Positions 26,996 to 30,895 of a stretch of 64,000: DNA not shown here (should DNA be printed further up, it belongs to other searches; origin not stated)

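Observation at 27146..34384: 2412-aa N-terminally anchored protein made of many Ig-like units, with no recognisable anchor, enzyme or known adhesin tip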

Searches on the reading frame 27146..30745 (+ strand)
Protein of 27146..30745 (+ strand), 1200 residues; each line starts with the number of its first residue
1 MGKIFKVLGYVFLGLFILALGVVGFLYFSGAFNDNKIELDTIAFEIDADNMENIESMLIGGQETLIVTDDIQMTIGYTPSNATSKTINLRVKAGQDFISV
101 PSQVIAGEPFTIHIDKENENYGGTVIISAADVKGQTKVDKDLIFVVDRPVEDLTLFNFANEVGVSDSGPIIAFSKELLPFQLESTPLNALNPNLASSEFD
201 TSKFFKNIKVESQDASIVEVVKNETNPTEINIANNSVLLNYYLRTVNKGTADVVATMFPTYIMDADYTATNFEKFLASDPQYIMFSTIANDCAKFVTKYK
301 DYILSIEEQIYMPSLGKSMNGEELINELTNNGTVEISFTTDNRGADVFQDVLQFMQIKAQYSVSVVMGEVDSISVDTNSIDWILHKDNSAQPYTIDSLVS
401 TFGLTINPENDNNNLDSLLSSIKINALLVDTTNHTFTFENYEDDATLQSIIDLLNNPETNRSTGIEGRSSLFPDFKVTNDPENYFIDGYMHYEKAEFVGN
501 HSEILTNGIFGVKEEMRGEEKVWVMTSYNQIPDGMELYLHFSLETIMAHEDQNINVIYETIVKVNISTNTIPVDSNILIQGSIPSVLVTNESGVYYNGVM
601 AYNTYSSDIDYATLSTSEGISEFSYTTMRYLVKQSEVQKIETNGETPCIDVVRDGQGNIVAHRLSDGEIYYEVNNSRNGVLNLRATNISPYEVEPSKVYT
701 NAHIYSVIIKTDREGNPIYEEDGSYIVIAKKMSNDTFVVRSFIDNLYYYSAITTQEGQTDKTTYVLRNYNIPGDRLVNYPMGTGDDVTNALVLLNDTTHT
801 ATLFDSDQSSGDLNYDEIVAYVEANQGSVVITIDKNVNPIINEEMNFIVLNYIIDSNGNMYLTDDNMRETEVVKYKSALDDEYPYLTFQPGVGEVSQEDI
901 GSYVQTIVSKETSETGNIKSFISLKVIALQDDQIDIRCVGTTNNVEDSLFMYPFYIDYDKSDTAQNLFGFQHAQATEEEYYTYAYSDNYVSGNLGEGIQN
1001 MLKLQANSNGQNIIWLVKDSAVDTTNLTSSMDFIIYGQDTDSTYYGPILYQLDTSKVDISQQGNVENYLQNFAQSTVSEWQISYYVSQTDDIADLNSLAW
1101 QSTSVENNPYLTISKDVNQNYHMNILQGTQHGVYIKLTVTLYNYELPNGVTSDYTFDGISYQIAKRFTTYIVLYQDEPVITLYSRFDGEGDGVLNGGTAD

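Call 35: predict_structure(alignment_id=A2)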
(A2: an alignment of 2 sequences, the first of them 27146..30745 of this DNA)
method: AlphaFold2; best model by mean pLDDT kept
length: 1200 residues; sequences in the alignment: 2
mean_pLDDT: 28.8   pTM: 0.23
mean pLDDT of the five models: 28.8, 28.7, 26.4, 25.7, 23.4
residues with pLDDT >= 90: 0; 70-90: 0; 50-70: 25; < 50: 1175
segments of 3 or more residues with pLDDT < 50: 1-9, 13-16, 18-631, 636-660, 662-668, 672-1082, 1091-1098, 1101-1132, 1139-1200
pLDDT, mean of each block of 10 residues (from residue 1): 43 47 31 22 23 22 21 24 34 34 35 38 40 37 37 31 27 25 22 24 21 22 23 23 22 21 23 27 27 34 38 37 43 28 30 27 25 25 30 32 28 29 24 22 30 29 23 27 30 28 26 30 34 40 36 38 41 29 24 23 22 32 38 47 34 41 48 36 22 20 21 25 23 20 19 21 20 20 24 24 26 27 24 20 20 26 25 22 21 20 19 22 21 21 20 22 23 24 22 21 23 26 25 25 24 24 26 32 50 46 42 39 40 50 39 38 42 38 30 22
secondary structure, 60 per line:
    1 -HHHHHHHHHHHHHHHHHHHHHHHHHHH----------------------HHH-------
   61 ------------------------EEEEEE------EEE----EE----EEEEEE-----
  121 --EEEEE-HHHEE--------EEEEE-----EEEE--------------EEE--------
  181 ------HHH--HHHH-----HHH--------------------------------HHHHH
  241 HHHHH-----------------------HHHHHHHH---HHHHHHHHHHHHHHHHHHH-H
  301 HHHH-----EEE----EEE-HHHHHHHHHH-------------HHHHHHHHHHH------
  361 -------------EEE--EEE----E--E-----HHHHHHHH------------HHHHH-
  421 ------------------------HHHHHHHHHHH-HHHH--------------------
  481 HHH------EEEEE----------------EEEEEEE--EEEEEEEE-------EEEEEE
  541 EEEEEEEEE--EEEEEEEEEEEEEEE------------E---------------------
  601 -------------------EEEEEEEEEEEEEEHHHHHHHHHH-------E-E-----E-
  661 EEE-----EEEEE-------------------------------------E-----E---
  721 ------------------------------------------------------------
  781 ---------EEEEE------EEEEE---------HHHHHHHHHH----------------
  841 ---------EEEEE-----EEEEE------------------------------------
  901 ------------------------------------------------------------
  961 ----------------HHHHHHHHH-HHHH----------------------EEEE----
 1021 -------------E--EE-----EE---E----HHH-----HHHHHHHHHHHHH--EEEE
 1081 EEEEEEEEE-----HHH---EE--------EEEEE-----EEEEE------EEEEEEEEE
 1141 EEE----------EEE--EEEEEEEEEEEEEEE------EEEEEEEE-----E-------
elements in order (helices of 4 or more, strands of 3 or more residues): H2-28 E85-90 E97-99 E110-115 E123-127 E142-146 E152-155 E170-172 H192-195 H236-245 H269-276 H280-298 H300-304 E310-312 E317-319 H321-330 H344-354 E374-376 E379-381 H395-402 H415-419 H445-455 H457-460 E490-494 E511-517 E520-527 E535-549 E552-566 E620-633 H634-643 E661-663 E669-673 E790-794 E801-805 H815-824 E850-854 E860-864 H977-985 H987-990 E1013-1016 H1062-1074 E1077-1089 E1111-1115 E1121-1125 E1132-1143 E1154-1156 E1159-1173 E1180-1187

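Call 45: search_protein_representatives(protein=window:27146-30745:+)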
Query: 1200 residues. Proteins with E-value up to 0.001 (for the whole library): 12; up to 1e-10: 6; up to 1e-30: 2. The best 12 are listed.
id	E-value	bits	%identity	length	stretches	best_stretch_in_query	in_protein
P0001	0.0e+00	2650.8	100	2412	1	1-1200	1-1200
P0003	5.3e-31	124.0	30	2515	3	3-272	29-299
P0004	5.2e-30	120.7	29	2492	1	3-882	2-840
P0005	5.5e-27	110.7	31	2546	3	3-271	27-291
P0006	3.2e-24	101.5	33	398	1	1-271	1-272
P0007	5.6e-15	71.0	28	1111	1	3-428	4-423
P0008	1.7e-08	49.5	32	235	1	3-229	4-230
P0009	2.4e-07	45.7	31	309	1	1-220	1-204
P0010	4.8e-06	41.4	29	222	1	18-155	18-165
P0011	7.8e-06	40.7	34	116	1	7-121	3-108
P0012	1.2e-05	40.0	30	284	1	1-223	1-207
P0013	7.6e-05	37.4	46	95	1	63-128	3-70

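Call 46: search_protein_families(library=pfam, proteins=[P0003, P0004, P0005, P0007], max_evalue=0.1)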
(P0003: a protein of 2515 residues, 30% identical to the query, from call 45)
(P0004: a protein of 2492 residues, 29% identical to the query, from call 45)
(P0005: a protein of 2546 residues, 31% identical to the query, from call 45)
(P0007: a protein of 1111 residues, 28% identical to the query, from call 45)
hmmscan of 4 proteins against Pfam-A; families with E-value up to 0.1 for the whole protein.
P0003 (2515 aa): 0 families

P0004 (2492 aa): 1 family
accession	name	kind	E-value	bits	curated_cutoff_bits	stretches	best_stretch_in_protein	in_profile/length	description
PF05796.17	Chordopox_G2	-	0.082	12.8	25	0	702-809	103-194/215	Chordopoxvirus protein G2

P0005 (2546 aa): 1 family
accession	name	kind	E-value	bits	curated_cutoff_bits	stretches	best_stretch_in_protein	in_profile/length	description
PF13273.12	DUF4064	-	0.069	13.8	32.1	0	25-79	4-56/102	Protein of unknown function (DUF4064)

P0007 (1111 aa): 1 family
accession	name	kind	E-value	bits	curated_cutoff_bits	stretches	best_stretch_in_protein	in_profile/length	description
PF02208.21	Sorb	-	0.082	13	27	0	439-457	22-40/42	Sorbin homologous domain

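Call 47: find_encoding_contigs(protein=P0004, flank=10000, max_places=3)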
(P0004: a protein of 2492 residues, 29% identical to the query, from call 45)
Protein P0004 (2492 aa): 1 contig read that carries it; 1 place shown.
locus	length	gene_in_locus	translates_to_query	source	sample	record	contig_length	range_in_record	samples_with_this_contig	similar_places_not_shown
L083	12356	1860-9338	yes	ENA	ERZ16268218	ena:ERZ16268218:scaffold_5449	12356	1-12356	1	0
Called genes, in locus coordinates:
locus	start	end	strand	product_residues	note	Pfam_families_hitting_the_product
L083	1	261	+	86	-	?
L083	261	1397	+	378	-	PF04055:Radical_SAM, PF06969:HemN_C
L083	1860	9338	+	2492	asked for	-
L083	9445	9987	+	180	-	PF04014:MazE_antitoxin, PF15714:SpoVT_C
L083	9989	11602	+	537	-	PF01943:Polysacc_synt, PF13440:Polysacc_synt_3 (weak), PF03023:MurJ, PF01554:MatE (weak)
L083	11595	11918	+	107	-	PF18291:HU-HIG (weak), PF00216:Bac_DNA_binding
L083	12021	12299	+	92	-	PF00216:Bac_DNA_binding, PF18291:HU-HIG (weak)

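Call 48: find_encoding_contigs(protein=P0003, flank=10000, max_places=3)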
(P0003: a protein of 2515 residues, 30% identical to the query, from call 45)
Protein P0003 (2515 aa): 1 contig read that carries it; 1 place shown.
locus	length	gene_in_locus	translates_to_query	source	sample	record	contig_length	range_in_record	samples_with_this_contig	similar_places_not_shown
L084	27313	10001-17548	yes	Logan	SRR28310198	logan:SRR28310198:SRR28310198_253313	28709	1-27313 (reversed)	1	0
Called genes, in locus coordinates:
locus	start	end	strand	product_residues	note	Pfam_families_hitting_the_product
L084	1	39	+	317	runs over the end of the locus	PF01193:RNA_pol_L, PF01000:RNA_pol_A_bac, PF26169:HHH_XRCC3_RpoA (faint), PF03118:RNA_pol_A_CTD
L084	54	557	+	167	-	PF01196:Ribosomal_L17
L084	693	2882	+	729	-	-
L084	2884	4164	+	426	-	PF05496:RuvB_N, PF00004:AAA, PF16193:AAA_assoc_2, PF12002:MgsA_C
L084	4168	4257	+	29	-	-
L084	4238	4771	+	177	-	PF00210:Ferritin (weak), PF02915:Rubrerythrin, PF21349:RUBY_RBDX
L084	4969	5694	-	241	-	-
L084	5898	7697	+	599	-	PF00009:GTP_EFTU, PF00071:Ras (faint), PF03144:GTP_EFTU_D2, PF00679:EFG_C, PF06421:LepA_C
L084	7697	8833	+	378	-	PF04055:Radical_SAM, PF06969:HemN_C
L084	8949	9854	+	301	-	PF12796:Ank_2, PF13857:Ank_5 (weak), PF13606:Ank_3 (faint), PF12796:Ank_2, PF13857:Ank_5 (weak), PF00023:Ank (weak), PF13637:Ank_4, PF00023:Ank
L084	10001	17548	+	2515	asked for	-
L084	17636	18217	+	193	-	PF04014:MazE_antitoxin, PF15714:SpoVT_C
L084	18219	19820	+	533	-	PF01943:Polysacc_synt, PF03023:MurJ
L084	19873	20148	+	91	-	PF00216:Bac_DNA_binding, PF18291:HU-HIG (weak)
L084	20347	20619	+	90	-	PF00216:Bac_DNA_binding, PF18291:HU-HIG (weak)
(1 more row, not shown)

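Call 49: find_encoding_contigs(protein=P0005, flank=10000, max_places=3)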
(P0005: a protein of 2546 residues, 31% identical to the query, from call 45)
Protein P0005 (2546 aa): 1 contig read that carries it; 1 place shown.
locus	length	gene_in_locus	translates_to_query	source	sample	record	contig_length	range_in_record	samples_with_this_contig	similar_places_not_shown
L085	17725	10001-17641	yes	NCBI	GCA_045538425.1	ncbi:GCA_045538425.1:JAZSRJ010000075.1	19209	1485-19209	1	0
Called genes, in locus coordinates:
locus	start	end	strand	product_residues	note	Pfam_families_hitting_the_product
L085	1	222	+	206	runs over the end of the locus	PF00163:Ribosomal_S4, PF01479:S4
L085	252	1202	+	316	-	PF01193:RNA_pol_L, PF01000:RNA_pol_A_bac, PF03118:RNA_pol_A_CTD, PF26169:HHH_XRCC3_RpoA (weak)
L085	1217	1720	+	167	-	PF01196:Ribosomal_L17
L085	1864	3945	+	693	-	-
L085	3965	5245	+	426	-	PF05496:RuvB_N, PF00004:AAA, PF13173:AAA_14 (faint), PF16193:AAA_assoc_2, PF12002:MgsA_C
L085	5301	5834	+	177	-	PF00210:Ferritin (weak), PF02915:Rubrerythrin, PF21349:RUBY_RBDX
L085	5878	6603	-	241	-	-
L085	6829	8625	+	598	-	PF00009:GTP_EFTU, PF00071:Ras (faint), PF22042:EF-G_D2 (faint), PF03144:GTP_EFTU_D2, PF00679:EFG_C, PF06421:LepA_C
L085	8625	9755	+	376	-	PF04055:Radical_SAM, PF06969:HemN_C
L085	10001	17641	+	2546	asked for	-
